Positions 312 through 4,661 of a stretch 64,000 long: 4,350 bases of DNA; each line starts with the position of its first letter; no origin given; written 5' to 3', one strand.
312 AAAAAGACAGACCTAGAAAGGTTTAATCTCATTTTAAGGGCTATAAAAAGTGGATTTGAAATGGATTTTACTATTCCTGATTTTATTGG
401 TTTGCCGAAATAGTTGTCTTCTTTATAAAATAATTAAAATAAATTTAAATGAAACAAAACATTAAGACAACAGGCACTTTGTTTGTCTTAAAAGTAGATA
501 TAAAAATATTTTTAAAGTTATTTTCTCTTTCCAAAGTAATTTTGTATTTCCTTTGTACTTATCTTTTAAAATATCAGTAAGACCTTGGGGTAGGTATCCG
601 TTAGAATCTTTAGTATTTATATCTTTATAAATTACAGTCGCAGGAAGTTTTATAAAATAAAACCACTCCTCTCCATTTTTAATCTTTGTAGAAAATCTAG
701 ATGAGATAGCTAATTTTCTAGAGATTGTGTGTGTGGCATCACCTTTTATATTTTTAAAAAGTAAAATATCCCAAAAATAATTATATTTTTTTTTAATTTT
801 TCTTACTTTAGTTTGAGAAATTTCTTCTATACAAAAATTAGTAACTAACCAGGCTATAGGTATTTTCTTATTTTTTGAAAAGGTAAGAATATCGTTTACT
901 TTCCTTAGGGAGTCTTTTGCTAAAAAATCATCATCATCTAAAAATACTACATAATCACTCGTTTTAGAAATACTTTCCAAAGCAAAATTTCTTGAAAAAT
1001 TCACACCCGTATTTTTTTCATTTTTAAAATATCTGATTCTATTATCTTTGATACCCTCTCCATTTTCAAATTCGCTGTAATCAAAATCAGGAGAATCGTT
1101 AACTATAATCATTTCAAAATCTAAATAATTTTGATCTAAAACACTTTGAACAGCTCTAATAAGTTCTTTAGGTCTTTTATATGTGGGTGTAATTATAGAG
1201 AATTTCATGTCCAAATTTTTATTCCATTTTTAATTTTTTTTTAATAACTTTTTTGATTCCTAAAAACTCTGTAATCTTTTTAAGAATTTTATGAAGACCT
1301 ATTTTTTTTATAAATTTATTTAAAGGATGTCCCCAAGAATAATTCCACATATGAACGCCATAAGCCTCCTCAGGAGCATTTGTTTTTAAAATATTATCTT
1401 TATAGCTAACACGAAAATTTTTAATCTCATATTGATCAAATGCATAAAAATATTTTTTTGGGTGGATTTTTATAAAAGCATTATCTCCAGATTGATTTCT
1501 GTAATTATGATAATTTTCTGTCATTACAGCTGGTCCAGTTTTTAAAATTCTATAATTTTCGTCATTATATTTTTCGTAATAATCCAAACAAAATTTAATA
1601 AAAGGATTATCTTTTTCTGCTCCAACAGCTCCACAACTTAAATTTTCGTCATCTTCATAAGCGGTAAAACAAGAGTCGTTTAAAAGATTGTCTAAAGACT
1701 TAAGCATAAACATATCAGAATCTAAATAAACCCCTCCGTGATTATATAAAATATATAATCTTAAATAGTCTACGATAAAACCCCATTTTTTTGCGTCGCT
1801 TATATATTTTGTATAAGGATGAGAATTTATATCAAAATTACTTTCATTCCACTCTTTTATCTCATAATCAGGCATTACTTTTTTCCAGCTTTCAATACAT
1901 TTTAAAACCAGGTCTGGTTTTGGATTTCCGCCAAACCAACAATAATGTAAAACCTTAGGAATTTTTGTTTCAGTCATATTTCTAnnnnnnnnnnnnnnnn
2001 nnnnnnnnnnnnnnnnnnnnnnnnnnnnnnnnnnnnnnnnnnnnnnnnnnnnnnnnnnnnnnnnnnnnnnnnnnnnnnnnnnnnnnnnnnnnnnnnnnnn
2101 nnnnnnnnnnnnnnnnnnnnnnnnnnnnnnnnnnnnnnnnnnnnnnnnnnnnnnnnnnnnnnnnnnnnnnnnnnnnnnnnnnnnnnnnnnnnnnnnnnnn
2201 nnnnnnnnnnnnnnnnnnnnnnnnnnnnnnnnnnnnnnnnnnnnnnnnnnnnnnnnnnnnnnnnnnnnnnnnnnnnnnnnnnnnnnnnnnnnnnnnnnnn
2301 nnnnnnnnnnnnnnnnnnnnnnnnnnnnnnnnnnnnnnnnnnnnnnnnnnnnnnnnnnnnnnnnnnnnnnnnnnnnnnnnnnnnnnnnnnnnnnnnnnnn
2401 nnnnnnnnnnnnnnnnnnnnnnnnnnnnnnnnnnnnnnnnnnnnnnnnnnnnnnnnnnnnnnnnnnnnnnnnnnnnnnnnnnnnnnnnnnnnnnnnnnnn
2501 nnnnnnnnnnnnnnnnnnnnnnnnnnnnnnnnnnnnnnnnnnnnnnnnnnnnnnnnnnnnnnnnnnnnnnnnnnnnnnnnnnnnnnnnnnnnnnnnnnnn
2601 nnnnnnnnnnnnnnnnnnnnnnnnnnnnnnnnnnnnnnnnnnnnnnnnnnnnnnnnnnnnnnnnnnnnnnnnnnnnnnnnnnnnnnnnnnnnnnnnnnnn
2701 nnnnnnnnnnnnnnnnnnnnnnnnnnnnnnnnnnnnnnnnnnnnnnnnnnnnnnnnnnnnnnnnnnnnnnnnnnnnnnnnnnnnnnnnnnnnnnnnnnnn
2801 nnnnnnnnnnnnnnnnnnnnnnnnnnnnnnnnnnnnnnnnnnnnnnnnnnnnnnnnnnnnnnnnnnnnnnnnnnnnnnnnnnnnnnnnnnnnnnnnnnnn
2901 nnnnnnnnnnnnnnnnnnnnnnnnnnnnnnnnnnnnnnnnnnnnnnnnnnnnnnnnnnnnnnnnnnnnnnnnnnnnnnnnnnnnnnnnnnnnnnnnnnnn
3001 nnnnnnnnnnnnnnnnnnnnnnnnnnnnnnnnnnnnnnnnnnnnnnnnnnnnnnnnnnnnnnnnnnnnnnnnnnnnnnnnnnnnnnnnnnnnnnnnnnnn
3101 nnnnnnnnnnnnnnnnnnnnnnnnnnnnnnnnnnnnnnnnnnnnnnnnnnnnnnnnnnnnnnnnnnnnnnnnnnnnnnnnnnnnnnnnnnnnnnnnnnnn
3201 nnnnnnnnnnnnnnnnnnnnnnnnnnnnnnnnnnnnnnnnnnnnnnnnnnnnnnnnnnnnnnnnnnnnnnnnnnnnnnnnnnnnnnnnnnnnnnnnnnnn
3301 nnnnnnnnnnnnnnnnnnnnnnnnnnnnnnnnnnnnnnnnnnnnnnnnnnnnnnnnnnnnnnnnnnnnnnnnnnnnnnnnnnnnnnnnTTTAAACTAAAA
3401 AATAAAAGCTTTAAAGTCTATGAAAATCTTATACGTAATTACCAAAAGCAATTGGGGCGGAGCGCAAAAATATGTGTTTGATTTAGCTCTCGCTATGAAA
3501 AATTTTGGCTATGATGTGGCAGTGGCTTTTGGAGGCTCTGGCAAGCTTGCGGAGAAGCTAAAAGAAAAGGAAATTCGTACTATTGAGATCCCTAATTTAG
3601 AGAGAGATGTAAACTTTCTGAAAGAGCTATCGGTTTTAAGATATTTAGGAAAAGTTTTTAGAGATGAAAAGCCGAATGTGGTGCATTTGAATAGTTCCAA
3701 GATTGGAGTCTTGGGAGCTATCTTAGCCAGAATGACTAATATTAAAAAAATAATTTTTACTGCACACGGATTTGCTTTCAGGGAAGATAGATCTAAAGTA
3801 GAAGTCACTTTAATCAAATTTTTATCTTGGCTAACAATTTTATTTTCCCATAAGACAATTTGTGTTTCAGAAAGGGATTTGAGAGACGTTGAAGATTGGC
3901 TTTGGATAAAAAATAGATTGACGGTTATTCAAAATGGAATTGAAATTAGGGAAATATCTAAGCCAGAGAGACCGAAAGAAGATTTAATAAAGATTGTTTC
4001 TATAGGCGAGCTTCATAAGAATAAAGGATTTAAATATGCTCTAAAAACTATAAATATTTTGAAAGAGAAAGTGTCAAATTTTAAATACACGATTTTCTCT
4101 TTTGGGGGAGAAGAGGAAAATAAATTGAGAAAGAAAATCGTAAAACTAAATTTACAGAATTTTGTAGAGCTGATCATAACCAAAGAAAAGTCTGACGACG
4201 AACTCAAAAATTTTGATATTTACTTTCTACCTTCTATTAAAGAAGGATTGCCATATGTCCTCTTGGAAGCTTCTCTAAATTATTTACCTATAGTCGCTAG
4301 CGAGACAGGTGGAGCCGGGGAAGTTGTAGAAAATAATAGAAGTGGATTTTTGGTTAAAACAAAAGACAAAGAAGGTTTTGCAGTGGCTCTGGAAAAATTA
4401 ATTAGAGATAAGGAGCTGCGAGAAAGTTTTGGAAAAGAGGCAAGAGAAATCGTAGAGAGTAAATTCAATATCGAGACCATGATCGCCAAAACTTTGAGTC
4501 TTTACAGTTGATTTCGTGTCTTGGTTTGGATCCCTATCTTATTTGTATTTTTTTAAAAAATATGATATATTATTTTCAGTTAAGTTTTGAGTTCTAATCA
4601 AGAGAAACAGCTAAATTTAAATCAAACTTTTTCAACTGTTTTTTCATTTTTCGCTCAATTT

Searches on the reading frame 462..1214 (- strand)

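Call 67: search_protein_families(library=pfam, proteins=[window:462-1214:-], max_evalue=0.00001)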
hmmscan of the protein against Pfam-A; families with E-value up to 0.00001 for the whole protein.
window:462-1214:- (250 aa): 3 families
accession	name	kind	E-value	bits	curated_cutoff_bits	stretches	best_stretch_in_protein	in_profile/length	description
PF00535.33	Glycos_transf_2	-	3.7e-20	73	23.3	1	6-106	1-99/168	Glycosyl transferase family 2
PF10111.15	Glyco_tranf_2_2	-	1.6e-07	31.6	27.3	1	27-155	21-149/276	Glycosyltransferase like family 2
PF13641.12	Glyco_tranf_2_3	-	6.7e-07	30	27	1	5-111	3-112/230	Glycosyltransferase like family 2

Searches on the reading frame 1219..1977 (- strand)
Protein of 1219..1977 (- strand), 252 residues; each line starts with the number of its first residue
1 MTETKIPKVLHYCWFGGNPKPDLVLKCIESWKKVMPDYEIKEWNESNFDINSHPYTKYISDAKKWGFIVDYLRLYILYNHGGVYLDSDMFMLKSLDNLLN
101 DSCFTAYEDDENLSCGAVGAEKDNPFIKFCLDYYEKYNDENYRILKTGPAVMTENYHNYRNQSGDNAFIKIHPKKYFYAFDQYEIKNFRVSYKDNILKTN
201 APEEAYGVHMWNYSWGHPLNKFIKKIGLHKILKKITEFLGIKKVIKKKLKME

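Call 67: search_protein_families(library=pfam, proteins=[window:1219-1977:-], max_evalue=0.00001)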
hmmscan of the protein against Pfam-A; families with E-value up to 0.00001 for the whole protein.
window:1219-1977:- (252 aa): 4 families
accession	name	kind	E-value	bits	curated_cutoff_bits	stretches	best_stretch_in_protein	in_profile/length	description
PF04488.21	Gly_transf_sug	-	1.3e-17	64.7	23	1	21-104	1-92/93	Glycosyltransferase sugar-binding region containing DXD motif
PF05704.18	Caps_synth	-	1.4e-15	57.9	24.5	1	5-141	45-195/278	Capsular polysaccharide synthesis protein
PF04572.17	Gb3_synth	-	1.6e-08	35.1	22.3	1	121-215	3-103/131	Alpha 1,4-glycosyltransferase conserved region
PF12919.13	TcdA_TcdB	-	2.1e-08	34.2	23.6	0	8-47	1-39/382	TcdA/TcdB catalytic glycosyltransferase domain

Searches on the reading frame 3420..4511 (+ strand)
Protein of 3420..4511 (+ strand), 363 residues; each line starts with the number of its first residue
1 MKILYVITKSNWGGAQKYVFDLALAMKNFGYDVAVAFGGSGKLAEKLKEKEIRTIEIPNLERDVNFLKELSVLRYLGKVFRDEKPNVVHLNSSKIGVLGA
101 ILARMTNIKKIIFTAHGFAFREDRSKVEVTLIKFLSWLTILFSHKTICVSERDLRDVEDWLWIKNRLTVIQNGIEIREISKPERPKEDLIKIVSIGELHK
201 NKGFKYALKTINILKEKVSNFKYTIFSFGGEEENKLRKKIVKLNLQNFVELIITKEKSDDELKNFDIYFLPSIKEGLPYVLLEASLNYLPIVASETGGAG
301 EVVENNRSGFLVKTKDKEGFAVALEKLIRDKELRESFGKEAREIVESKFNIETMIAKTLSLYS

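Call 47: search_protein_families(library=pfam, proteins=[window:3420-4511:+], max_evalue=0.00001)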
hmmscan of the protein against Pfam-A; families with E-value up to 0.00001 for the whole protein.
window:3420-4511:+ (363 aa): 6 families
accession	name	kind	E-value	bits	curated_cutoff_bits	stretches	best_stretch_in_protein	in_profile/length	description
PF00534.26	Glycos_transf_1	-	7.8e-32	110.6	26.4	1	177-343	3-171/172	Glycosyl transferases group 1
PF13692.12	Glyco_trans_1_4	-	2.5e-24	86.6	27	1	191-330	3-142/142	Glycosyl transferases group 1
PF13439.12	Glyco_transf_4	-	3.5e-21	76.4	28.5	1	12-176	1-168/170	Glycosyltransferase Family 4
PF13579.12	Glyco_trans_4_4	-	2.9e-12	47.6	29.7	1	13-173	1-158/158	Glycosyl transferase 4-like domain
PF13477.12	Glyco_trans_4_2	-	8.8e-12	45.8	23.4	1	2-126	1-118/139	Glycosyl transferase 4-like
PF20706.3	GT4-conflict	-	7.4e-06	25.6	26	0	167-330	174-357/385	Family 4 Glycosyltransferase in conflict systems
